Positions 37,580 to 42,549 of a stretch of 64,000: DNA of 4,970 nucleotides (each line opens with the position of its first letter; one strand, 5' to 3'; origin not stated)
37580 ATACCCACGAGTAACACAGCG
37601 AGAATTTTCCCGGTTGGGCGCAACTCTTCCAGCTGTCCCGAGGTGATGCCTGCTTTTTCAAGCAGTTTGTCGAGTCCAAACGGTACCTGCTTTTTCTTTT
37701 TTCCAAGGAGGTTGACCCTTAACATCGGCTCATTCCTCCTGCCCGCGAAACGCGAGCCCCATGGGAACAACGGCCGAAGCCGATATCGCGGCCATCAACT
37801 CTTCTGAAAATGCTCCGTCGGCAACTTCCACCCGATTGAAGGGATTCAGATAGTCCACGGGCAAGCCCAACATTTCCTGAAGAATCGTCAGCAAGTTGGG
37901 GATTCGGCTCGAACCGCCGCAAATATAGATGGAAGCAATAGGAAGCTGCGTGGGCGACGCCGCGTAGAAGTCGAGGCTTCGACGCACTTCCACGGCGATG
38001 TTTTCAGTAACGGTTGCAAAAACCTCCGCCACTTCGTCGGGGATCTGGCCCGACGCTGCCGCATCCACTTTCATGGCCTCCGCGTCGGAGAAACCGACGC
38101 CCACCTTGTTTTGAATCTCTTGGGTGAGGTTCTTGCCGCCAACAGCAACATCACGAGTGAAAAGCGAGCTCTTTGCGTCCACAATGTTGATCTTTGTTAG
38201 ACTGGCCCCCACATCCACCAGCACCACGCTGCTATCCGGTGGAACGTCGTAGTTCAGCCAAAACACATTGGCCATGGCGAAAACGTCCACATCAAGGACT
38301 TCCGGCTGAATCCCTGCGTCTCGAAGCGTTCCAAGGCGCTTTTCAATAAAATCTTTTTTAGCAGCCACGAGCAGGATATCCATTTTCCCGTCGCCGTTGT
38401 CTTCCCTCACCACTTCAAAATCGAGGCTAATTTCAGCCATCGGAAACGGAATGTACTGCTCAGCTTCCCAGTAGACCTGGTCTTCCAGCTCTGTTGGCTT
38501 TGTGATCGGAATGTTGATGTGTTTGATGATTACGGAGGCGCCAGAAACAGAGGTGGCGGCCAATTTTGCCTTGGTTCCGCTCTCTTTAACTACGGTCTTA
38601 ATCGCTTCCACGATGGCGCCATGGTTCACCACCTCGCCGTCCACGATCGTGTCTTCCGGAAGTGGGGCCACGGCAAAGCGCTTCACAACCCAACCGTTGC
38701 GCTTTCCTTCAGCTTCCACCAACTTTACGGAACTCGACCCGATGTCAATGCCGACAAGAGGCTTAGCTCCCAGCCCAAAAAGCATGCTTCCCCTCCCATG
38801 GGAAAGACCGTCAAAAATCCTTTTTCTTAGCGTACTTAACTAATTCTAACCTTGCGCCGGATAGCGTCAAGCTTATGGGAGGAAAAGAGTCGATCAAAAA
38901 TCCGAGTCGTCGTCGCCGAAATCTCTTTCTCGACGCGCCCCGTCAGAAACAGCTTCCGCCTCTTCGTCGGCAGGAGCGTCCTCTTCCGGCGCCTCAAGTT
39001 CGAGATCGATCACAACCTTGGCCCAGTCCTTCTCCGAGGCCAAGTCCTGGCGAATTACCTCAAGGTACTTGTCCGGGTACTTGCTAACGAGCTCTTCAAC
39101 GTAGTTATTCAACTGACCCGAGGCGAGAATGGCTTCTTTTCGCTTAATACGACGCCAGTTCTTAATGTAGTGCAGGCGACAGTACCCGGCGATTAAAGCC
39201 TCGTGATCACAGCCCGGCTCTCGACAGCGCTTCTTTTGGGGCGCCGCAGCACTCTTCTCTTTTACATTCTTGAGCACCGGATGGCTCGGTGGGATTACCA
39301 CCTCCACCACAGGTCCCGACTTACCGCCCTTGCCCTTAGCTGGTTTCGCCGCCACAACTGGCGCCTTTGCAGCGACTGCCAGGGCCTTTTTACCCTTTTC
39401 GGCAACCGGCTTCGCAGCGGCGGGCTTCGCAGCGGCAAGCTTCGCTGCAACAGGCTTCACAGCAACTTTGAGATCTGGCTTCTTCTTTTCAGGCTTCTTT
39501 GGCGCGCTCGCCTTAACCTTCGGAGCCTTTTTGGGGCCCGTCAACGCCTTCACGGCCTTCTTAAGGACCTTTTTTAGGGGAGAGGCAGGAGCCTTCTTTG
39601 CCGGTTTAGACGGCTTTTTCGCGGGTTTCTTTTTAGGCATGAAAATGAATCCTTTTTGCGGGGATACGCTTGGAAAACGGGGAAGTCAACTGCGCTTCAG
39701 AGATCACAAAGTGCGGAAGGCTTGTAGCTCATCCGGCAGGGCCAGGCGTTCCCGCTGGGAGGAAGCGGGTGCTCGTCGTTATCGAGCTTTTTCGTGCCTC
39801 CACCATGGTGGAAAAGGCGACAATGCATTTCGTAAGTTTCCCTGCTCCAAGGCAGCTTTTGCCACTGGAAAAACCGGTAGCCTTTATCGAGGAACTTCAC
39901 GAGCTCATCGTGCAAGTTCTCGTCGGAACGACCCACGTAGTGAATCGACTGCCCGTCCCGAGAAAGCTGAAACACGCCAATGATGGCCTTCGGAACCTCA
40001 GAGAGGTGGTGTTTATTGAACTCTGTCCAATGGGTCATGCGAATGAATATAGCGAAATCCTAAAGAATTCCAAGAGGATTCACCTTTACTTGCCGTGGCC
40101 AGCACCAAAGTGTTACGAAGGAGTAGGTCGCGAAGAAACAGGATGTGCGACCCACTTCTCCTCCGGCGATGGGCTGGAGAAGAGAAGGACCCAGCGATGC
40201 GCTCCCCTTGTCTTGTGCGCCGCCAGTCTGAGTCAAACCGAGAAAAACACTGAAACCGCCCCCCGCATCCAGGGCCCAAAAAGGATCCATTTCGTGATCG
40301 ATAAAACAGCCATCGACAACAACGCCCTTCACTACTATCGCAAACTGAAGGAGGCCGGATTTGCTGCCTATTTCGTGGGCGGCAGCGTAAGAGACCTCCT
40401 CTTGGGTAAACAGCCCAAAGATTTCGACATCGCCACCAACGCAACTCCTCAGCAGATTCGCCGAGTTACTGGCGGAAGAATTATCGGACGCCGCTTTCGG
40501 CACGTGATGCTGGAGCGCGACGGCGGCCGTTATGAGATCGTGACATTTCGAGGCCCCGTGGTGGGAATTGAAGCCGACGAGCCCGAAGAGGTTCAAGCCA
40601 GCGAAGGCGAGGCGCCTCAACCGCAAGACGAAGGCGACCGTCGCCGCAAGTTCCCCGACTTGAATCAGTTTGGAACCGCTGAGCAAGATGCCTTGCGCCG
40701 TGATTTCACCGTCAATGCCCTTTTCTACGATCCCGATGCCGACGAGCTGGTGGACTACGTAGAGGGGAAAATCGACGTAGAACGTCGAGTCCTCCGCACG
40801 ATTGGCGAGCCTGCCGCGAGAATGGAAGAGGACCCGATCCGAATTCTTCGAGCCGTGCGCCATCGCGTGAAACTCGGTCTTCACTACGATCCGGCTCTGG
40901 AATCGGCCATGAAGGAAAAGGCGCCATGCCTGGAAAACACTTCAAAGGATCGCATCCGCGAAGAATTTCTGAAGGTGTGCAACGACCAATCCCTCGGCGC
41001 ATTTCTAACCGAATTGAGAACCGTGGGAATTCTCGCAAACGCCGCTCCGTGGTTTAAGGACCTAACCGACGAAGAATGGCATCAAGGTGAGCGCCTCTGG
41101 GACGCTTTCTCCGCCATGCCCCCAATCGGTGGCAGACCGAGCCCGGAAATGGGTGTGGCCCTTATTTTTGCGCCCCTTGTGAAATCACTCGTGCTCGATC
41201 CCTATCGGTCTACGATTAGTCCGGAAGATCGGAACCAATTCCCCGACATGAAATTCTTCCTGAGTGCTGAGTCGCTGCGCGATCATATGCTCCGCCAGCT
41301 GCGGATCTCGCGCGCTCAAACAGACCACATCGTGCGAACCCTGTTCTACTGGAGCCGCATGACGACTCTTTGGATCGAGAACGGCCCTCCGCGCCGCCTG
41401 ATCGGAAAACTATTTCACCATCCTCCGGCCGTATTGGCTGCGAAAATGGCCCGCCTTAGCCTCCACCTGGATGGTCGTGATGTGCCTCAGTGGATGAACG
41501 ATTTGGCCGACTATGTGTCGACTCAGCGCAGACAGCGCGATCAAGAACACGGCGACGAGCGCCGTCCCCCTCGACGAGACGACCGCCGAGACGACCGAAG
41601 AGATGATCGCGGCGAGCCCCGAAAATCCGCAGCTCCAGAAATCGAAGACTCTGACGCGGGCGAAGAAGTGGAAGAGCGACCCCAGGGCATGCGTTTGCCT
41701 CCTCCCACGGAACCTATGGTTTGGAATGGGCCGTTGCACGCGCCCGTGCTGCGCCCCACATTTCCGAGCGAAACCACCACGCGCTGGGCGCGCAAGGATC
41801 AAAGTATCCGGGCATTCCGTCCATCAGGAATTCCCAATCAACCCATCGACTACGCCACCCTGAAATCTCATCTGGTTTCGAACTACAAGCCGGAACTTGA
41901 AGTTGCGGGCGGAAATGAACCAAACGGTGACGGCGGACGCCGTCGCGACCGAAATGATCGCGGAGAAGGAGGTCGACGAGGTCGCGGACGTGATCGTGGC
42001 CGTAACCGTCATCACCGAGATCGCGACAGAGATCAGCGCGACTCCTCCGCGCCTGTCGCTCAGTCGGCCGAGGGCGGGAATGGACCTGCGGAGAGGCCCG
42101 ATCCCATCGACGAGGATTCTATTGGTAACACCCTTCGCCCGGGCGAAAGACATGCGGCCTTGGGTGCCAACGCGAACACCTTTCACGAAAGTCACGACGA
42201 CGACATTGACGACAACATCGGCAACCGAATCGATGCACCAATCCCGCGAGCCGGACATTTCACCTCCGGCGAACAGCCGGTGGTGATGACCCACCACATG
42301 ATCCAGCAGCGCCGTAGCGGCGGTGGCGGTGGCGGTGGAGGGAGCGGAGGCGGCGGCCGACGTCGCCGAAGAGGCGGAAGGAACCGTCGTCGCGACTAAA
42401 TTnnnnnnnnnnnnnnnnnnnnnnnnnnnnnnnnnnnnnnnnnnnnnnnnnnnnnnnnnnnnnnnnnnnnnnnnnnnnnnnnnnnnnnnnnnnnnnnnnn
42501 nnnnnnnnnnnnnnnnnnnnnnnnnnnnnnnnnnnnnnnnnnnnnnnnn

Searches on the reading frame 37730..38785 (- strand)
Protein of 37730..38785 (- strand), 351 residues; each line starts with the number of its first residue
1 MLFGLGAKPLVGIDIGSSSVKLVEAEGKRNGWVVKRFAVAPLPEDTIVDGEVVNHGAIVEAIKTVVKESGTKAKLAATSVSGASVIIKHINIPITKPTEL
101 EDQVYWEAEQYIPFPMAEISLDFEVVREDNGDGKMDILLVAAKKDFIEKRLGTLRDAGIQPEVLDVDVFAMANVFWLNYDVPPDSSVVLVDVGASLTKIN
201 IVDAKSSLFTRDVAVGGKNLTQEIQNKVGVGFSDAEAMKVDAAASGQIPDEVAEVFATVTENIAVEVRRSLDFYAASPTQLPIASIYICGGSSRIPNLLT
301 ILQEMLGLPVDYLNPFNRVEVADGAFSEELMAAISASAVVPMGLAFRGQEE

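Call 55: search_protein_families(library=pfam, max_evalue=0.00001, proteins=[window:37730-38785:-])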
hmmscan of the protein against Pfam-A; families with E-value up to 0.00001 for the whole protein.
window:37730-38785:- (351 aa): 3 families
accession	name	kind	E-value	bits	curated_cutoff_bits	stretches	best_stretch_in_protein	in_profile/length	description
PF11104.14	PilM_2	-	6e-81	272.4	27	1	12-348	1-339/340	Type IV pilus assembly protein PilM;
PF14450.12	FtsA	-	6.5e-14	52.8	31.8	1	188-321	1-114/127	Cell division protein FtsA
PF06723.19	MreB_Mbl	-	9.8e-06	25.1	27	0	182-228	142-188/327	MreB/Mbl protein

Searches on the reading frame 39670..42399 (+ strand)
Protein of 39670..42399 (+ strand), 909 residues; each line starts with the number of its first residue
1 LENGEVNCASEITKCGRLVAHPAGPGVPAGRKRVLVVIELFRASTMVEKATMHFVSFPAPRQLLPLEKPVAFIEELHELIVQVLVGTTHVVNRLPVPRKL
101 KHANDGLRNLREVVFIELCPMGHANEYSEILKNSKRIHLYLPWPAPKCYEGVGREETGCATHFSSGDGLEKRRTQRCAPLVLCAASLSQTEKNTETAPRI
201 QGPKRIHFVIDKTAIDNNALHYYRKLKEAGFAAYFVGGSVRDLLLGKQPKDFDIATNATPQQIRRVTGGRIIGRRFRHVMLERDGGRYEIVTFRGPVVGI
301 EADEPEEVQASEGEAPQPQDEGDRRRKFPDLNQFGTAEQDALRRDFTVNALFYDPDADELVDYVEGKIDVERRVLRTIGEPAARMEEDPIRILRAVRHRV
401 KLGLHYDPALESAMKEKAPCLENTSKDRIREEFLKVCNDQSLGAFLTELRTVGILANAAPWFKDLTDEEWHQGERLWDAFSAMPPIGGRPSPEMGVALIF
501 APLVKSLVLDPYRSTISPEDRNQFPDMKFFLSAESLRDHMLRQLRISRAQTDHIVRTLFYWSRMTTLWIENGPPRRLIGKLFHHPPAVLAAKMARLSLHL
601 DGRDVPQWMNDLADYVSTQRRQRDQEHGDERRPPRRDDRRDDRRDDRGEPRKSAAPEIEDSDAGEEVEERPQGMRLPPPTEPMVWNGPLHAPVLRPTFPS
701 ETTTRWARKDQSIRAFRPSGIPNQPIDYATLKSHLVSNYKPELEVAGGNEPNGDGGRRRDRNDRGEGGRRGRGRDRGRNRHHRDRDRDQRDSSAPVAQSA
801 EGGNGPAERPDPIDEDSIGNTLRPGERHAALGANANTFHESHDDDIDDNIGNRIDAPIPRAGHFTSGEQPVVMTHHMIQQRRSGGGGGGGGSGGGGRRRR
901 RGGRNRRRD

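Call 55: search_protein_families(library=pfam, max_evalue=0.00001, proteins=[window:39670-42399:+])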
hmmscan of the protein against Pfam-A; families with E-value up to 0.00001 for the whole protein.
window:39670-42399:+ (909 aa): 2 families
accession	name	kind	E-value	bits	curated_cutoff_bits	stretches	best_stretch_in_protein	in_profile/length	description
PF01743.26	PolyA_pol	-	4.3e-31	108.3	23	1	233-376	1-126/126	Poly A polymerase head domain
PF12627.12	PolyA_pol_RNAbd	-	2.1e-06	27.8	22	1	405-460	3-58/64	Probable RNA and SrmB- binding site of polymerase A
